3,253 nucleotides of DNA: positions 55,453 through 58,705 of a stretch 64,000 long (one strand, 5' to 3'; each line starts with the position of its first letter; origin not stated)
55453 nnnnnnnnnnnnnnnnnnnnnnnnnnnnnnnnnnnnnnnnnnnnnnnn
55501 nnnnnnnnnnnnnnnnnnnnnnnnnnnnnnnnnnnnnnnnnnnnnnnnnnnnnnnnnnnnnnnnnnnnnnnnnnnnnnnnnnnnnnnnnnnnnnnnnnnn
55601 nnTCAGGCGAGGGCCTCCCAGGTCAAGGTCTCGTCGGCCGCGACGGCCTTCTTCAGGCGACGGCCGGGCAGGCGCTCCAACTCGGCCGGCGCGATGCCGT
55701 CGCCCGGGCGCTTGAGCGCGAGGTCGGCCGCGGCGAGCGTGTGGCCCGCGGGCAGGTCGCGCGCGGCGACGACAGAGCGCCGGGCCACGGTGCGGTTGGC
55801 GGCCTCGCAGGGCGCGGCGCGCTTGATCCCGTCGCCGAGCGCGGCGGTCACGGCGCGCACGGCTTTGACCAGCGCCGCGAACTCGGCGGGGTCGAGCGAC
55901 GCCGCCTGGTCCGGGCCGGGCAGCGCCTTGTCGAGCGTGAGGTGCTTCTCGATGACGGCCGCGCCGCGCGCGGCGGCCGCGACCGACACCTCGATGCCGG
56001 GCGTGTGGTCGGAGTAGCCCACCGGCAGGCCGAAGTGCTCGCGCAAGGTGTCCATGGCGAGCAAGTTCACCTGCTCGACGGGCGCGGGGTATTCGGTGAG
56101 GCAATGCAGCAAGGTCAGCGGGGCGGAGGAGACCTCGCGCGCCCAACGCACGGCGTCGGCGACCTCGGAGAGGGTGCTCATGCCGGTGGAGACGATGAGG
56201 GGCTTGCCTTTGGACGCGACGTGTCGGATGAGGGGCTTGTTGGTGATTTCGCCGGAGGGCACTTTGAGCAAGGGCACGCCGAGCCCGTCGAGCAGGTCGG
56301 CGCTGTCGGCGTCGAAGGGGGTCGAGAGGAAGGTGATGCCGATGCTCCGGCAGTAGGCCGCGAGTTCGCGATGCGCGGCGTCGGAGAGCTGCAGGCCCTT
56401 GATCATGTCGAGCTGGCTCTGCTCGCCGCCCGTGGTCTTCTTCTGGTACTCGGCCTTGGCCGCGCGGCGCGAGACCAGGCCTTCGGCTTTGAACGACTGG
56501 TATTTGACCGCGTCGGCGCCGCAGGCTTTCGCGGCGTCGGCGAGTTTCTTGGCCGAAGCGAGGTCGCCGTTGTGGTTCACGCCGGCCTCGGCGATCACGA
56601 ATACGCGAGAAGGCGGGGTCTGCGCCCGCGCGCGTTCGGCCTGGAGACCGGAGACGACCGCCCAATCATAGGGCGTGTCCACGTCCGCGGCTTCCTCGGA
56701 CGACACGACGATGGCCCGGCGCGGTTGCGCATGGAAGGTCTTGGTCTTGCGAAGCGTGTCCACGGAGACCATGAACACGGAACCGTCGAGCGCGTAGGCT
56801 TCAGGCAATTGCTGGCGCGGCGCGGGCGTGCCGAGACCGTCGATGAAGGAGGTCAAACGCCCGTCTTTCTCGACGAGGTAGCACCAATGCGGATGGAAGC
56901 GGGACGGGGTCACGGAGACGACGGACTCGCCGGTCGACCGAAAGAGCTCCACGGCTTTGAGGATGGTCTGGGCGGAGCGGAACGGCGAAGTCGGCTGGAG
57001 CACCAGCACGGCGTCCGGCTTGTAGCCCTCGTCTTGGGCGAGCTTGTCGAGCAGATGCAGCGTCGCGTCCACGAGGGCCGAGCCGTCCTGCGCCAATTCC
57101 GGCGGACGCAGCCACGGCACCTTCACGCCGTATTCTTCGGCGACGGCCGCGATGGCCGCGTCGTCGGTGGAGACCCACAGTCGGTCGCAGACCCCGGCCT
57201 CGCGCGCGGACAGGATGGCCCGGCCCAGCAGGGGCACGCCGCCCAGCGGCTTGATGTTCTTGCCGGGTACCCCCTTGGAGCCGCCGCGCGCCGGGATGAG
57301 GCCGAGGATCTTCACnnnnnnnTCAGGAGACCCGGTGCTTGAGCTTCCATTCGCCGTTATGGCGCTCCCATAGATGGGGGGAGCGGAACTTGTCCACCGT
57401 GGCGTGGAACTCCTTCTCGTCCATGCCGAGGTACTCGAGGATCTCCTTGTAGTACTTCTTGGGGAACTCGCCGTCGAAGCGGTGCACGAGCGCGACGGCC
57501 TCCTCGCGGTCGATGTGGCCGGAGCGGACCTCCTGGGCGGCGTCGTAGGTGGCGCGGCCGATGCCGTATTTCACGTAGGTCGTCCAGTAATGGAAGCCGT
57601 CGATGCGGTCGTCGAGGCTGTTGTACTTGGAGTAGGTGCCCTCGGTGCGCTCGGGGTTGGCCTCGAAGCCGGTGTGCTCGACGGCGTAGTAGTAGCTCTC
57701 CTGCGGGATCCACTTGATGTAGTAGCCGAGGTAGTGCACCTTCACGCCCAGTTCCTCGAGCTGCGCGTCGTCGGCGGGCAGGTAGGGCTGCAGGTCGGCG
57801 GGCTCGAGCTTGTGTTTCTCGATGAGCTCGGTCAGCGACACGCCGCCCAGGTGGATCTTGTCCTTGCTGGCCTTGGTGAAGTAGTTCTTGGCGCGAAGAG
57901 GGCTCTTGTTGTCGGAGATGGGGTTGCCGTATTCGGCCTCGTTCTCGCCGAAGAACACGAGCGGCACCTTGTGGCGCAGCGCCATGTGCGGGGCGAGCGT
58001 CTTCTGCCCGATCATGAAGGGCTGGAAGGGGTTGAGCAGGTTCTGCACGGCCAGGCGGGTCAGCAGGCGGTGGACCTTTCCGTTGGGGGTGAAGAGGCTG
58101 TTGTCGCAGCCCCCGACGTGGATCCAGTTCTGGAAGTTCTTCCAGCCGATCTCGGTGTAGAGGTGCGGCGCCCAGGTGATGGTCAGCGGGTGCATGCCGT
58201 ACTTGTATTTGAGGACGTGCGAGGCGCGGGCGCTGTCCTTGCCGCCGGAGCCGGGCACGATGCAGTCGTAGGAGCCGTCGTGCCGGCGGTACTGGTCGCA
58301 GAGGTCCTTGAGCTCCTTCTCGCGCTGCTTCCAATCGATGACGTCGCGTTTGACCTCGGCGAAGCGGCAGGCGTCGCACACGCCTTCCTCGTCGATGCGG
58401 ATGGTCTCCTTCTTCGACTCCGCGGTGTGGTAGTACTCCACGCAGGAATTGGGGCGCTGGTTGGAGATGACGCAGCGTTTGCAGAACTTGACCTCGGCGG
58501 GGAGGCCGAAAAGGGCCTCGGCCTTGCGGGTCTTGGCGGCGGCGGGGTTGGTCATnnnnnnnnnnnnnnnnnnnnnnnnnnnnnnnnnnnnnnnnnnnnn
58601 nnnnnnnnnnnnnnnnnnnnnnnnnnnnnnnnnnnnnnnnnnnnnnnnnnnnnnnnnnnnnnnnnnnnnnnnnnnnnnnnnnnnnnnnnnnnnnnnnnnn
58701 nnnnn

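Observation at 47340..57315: Two nonulosonic-acid synthase/CMP-transferase fusion proteins with swapped domain order in one operon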

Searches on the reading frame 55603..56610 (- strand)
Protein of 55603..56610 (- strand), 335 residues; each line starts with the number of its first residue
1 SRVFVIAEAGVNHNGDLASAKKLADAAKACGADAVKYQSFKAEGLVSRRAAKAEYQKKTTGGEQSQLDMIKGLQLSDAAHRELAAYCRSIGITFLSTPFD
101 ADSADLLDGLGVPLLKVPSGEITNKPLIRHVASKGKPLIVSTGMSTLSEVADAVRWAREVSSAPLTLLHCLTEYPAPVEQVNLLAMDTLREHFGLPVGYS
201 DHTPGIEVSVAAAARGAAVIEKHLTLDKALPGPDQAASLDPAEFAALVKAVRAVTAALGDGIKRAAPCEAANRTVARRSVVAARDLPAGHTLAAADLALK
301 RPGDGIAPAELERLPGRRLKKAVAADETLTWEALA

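Call 23: search_solved_structures(query=window:55603-56610:-, max_evalue=1e-20, show_alignments=2)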
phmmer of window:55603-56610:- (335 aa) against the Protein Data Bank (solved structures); distinct sequences matched with E-value up to 1e-20: 8.
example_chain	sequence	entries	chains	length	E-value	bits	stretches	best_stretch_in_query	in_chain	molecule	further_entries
1vli_A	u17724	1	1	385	1.8e-49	172.1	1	3-332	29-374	Spore coat polysaccharide biosynthesis protein spsE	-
1xuu_A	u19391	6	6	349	3.9e-48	167.7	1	4-316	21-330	polysialic acid capsule biosynthesis protein SiaC | N-acetylneuraminate synthase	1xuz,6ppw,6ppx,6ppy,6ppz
4ipj_A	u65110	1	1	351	1e-47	166.3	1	4-316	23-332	Polysialic acid capsule biosynthesis protein SiaC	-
4ipi_A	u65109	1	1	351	2.7e-47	164.9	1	4-316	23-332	Polysialic acid capsule biosynthesis protein SiaC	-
2wqp_A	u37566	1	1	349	9.6e-47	163.1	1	4-316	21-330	POLYSIALIC ACID CAPSULE BIOSYNTHESIS PROTEIN SIAC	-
8h2c_A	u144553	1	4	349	1.2e-45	159.5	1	2-324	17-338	Pseudaminic acid synthase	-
6ncs_A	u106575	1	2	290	1e-42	149.9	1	3-263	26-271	N-acetylneuraminic acid (Sialic acid) synthetase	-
3g8r_A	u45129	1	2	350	3.9e-29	105.3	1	77-302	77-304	Probable spore coat polysaccharide biosynthesis protein E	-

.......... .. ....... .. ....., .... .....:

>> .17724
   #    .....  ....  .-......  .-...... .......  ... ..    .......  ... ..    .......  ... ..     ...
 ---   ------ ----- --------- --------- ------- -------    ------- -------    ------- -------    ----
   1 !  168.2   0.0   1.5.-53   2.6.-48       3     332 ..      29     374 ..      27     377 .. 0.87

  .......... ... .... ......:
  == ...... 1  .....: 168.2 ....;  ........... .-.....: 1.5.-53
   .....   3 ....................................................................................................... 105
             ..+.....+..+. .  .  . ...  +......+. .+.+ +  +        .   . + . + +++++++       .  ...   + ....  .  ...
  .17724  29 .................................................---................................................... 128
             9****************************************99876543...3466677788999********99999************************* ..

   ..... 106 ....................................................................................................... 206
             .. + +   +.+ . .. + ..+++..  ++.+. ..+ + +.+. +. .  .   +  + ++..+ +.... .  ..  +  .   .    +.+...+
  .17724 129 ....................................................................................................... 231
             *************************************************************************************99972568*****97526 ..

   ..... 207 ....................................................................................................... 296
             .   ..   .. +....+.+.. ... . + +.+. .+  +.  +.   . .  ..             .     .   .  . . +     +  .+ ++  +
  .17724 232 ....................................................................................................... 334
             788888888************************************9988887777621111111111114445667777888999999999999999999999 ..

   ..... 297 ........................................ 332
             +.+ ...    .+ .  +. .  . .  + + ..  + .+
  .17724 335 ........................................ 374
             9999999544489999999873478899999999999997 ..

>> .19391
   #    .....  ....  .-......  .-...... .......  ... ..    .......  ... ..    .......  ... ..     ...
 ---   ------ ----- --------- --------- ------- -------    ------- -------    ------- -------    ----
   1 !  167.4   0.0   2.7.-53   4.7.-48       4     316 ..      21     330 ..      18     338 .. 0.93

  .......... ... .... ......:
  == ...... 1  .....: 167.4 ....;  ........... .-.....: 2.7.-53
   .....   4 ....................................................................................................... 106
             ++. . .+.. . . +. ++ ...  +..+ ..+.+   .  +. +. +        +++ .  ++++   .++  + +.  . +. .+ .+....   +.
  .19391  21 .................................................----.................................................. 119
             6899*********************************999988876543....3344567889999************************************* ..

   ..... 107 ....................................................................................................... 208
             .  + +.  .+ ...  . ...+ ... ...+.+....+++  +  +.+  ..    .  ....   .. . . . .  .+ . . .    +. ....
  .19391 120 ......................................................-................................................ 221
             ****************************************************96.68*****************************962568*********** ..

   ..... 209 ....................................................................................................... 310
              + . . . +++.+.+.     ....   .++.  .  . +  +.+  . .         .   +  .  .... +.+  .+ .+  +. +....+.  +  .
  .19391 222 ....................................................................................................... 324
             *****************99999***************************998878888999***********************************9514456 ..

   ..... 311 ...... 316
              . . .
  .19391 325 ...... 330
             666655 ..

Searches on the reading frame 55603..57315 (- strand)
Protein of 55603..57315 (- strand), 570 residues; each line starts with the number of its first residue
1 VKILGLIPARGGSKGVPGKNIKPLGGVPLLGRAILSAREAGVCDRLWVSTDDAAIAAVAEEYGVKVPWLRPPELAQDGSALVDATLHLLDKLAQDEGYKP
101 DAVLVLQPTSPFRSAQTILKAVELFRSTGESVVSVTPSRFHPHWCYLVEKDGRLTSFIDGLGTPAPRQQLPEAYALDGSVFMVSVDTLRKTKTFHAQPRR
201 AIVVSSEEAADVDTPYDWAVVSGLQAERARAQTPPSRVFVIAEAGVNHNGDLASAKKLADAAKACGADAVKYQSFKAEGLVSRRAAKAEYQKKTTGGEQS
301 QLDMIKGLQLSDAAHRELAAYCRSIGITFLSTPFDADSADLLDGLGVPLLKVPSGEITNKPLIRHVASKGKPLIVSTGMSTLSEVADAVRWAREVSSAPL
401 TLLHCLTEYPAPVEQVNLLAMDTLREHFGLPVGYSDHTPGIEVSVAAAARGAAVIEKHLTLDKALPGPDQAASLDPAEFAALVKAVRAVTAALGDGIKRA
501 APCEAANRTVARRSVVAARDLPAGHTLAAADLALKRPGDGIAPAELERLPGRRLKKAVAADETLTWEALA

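Call 8: search_protein_families(library=pfam, proteins=[window:55603-57315:-], max_evalue=0.001)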
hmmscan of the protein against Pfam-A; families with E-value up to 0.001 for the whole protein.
window:55603-57315:- (570 aa): 4 families
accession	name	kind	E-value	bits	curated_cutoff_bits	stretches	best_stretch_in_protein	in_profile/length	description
PF03102.20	NeuB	-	7.6e-97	323.9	22.1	1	260-498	3-241/241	NeuB family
PF02348.25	CTP_transf_3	-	1.7e-20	74.2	22.6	1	5-130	2-119/217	Cytidylyltransferase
PF08666.17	SAF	-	4.2e-13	50.1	21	1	512-569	1-62/63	SAF domain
PF12804.13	NTP_transf_3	-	1.5e-06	29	27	1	19-145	16-132/160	MobA-like NTP transferase domain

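Call 10: search_protein_families(library=ncbifam, proteins=[window:55603-57315:-], max_evalue=0.00001)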
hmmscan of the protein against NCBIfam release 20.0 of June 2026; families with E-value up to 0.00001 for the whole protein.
window:55603-57315:- (570 aa): 7 families
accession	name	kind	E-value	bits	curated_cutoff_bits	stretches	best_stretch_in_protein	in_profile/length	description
TIGR03569.1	NeuB_NnaB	equivalog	6.9e-135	449.3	399.65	1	238-564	1-329/329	N-acetylneuraminate synthase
TIGR03586.1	PseI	equivalog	2.9e-83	279.8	340.25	1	238-563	2-326/327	pseudaminic acid synthase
TIGR03584.1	PseF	equivalog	3e-38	131.7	205.7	1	5-220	2-215/222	pseudaminic acid cytidylyltransferase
NF003952.0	PRK05450.1-5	subfamily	1.9e-12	46.8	193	1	1-133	1-124/250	3-deoxy-manno-octulosonate cytidylyltransferase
NF003950.0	PRK05450.1-3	subfamily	7.9e-11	41.8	234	1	1-133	1-125/248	3-deoxy-manno-octulosonate cytidylyltransferase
NF009905.0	PRK13368.1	subfamily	5.8e-10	38.9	255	1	1-130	1-119/243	3-deoxy-manno-octulosonate cytidylyltransferase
NF003948.0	PRK05450.1-1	equivalog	7e-08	32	281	1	2-130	5-125/248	3-deoxy-manno-octulosonate cytidylyltransferase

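Call 11: search_solved_structures(query=window:55603-57315:-, max_evalue=0.001)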
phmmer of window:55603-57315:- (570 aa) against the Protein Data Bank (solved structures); distinct sequences matched with E-value up to 0.001: 20.
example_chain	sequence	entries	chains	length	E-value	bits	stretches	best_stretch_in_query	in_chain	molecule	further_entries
1vli_A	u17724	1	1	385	6.1e-49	170.4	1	236-567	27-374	Spore coat polysaccharide biosynthesis protein spsE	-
1xuu_A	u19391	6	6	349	9.3e-48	166.5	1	239-551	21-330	polysialic acid capsule biosynthesis protein SiaC | N-acetylneuraminate synthase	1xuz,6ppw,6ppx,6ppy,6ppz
4ipj_A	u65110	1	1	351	2.5e-47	165.1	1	239-551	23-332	Polysialic acid capsule biosynthesis protein SiaC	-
4ipi_A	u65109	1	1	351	6.5e-47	163.7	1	239-551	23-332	Polysialic acid capsule biosynthesis protein SiaC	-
2wqp_A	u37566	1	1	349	2.3e-46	161.9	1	239-551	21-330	POLYSIALIC ACID CAPSULE BIOSYNTHESIS PROTEIN SIAC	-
8h2c_A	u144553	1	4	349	1.7e-45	159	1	236-559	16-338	Pseudaminic acid synthase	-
6ncs_A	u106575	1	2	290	3.9e-42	147.9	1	237-498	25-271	N-acetylneuraminic acid (Sialic acid) synthetase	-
6ifd_A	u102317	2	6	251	1.6e-35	126.1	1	4-219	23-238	CMP-N-acetylneuraminate Synthetase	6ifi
9ftb_A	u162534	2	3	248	4.9e-30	108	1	4-219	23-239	NeuA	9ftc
1eyr_A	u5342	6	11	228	5.9e-30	107.7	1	4-218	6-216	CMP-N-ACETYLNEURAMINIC ACID SYNTHETASE | N-acylneuraminate cytidylyltransferase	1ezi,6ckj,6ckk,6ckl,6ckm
3g8r_A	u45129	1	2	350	9.7e-29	103.7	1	312-537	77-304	Probable spore coat polysaccharide biosynthesis protein E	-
9t4z_A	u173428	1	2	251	1.2e-22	83.6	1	2-224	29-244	PpNeuA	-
1qwj_A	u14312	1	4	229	2.9e-20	75.7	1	4-221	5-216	cytidine monophospho-N-acetylneuraminic acid synthetase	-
3oam_A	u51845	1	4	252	0.00011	24.3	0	5-71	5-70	3-deoxy-manno-octulosonate cytidylyltransferase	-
8ees_A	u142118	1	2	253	0.00022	23.3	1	6-70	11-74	3-deoxy-manno-octulosonate cytidylyltransferase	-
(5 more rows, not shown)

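Call 15: find_homologous_proteins(query=window:55603-57315:-, max_evalue=1e-10)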
Query window:55603-57315:- (570 aa): 7998 proteins with E <= 1e-10 among 8000 candidates; the best 120 are listed.
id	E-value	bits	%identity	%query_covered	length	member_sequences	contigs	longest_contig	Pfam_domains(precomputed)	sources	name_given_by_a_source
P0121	0.0e+0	1246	100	100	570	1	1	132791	PF03102.21,PF08666.18,PF12804.14,PF02348.26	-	-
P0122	0.0e+0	1131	89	100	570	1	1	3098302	PF03102.21,PF08666.18,PF12804.14,PF02348.26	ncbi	-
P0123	0.0e+0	1127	89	100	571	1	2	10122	PF03102.21,PF08666.18,PF12804.14,PF02348.26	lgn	-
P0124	0.0e+0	1104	88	100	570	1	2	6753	PF03102.21,PF08666.18,PF12804.14,PF02348.26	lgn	-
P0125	0.0e+0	1098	87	100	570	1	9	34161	PF03102.21,PF08666.18,PF12804.14,PF02348.26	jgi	jgi:N,N'-diacetyllegionaminate synthase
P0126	0.0e+0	1089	86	100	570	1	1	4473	PF03102.21,PF08666.18,PF12804.14,PF02348.26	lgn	-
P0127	5.0e-298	1007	80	100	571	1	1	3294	PF03102.21,PF08666.18,PF02348.26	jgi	jgi:N,N'-diacetyllegionaminate synthase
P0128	1.4e-296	1003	81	100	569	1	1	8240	PF03102.21,PF08666.18,PF12804.14,PF02348.26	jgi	jgi:N,N'-diacetyllegionaminate synthase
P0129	1.5e-295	999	80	100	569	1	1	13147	PF03102.21,PF08666.18,PF02348.26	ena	-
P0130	5.1e-293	991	80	100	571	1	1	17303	PF03102.21,PF08666.18,PF02348.26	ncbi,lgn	-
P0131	1.9e-290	982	78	100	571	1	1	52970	PF03102.21,PF08666.18,PF02348.26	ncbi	-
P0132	2.5e-290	982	78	100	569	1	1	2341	PF03102.21,PF08666.18,PF12804.14,PF02348.26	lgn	-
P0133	1.6e-287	973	78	100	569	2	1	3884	PF03102.21,PF08666.18,PF12804.14,PF02348.26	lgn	-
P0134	6.7e-282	954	77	100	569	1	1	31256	PF03102.21,PF08666.18,PF02348.26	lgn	-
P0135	8.9e-282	954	76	100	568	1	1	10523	PF03102.21,PF08666.18,PF02348.26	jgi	jgi:N-acetylneuraminate synthase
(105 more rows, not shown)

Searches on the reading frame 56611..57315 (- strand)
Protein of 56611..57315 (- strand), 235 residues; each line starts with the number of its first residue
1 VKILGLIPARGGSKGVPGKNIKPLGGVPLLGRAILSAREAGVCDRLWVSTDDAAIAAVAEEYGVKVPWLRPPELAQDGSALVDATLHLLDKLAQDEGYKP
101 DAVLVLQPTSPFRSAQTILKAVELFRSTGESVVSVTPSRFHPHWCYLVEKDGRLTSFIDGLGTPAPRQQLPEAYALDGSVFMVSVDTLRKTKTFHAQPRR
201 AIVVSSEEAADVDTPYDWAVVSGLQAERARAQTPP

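Call 25: search_solved_structures(query=window:56611-57315:-, max_evalue=1e-10, show_alignments=3)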
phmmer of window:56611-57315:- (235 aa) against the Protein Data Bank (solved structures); distinct sequences matched with E-value up to 1e-10: 5.
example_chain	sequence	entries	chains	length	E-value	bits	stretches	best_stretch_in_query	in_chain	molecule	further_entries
6ifd_A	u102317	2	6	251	2.1e-36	128.7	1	4-219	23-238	CMP-N-acetylneuraminate Synthetase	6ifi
9ftb_A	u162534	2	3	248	7.1e-31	110.6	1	4-219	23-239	NeuA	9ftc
1eyr_A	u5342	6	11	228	8.6e-31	110.3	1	4-218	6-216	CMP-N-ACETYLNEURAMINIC ACID SYNTHETASE | N-acylneuraminate cytidylyltransferase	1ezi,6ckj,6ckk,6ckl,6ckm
9t4z_A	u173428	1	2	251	2e-23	86.2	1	2-224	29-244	PpNeuA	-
1qwj_A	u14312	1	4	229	5e-21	78.3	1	4-221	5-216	cytidine monophospho-N-acetylneuraminic acid synthetase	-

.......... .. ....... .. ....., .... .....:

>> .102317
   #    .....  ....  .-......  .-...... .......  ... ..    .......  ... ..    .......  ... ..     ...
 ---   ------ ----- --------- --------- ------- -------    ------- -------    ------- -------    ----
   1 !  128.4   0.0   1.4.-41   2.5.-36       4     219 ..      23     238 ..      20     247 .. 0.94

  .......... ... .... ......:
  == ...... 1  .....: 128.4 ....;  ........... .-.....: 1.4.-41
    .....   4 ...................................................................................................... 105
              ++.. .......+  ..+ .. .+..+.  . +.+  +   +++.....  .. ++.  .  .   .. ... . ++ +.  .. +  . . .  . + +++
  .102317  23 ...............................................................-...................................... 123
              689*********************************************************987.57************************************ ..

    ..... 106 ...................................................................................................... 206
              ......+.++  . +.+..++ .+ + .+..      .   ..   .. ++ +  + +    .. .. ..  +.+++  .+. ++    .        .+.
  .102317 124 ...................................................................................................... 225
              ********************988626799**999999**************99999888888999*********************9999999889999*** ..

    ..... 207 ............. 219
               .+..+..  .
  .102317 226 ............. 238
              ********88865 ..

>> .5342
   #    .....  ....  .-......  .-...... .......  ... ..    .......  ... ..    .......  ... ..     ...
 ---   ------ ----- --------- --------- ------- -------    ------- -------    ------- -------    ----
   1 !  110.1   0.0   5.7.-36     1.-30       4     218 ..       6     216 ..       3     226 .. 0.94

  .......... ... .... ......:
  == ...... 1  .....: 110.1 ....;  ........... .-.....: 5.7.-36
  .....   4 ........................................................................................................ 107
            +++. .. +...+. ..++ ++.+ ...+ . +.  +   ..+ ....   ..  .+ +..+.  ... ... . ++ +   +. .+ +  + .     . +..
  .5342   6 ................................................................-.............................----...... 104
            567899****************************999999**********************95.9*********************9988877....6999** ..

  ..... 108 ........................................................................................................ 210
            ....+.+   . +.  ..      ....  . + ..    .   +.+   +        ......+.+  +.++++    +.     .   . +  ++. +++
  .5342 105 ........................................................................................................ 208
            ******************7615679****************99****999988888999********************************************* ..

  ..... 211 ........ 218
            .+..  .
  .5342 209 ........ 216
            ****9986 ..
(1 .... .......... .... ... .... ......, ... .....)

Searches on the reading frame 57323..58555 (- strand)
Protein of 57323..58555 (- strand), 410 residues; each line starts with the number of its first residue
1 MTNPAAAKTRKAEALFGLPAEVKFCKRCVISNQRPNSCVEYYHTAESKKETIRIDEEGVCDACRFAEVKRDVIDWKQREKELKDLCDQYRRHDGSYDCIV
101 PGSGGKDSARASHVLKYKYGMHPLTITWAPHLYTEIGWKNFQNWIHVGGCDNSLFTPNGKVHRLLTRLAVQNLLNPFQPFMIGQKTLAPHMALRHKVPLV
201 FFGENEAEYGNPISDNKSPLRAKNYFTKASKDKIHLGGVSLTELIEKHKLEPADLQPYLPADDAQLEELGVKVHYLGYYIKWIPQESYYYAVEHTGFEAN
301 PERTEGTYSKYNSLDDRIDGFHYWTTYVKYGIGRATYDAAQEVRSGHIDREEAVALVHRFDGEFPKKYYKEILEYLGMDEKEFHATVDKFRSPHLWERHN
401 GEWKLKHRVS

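Call 8: search_protein_families(library=pfam, proteins=[window:57323-58555:-], max_evalue=0.001)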
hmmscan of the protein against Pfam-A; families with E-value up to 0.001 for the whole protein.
window:57323-58555:- (410 aa): 0 families

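Call 10: search_protein_families(library=ncbifam, proteins=[window:57323-58555:-], max_evalue=0.00001)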
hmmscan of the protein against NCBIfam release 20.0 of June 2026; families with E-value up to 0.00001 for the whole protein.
window:57323-58555:- (410 aa): 1 family
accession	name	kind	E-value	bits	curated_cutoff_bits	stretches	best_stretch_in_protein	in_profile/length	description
TIGR03573.1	WbuX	subfamily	2.1e-114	382.6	203.2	1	22-388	1-344/344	N-acetyl sugar amidotransferase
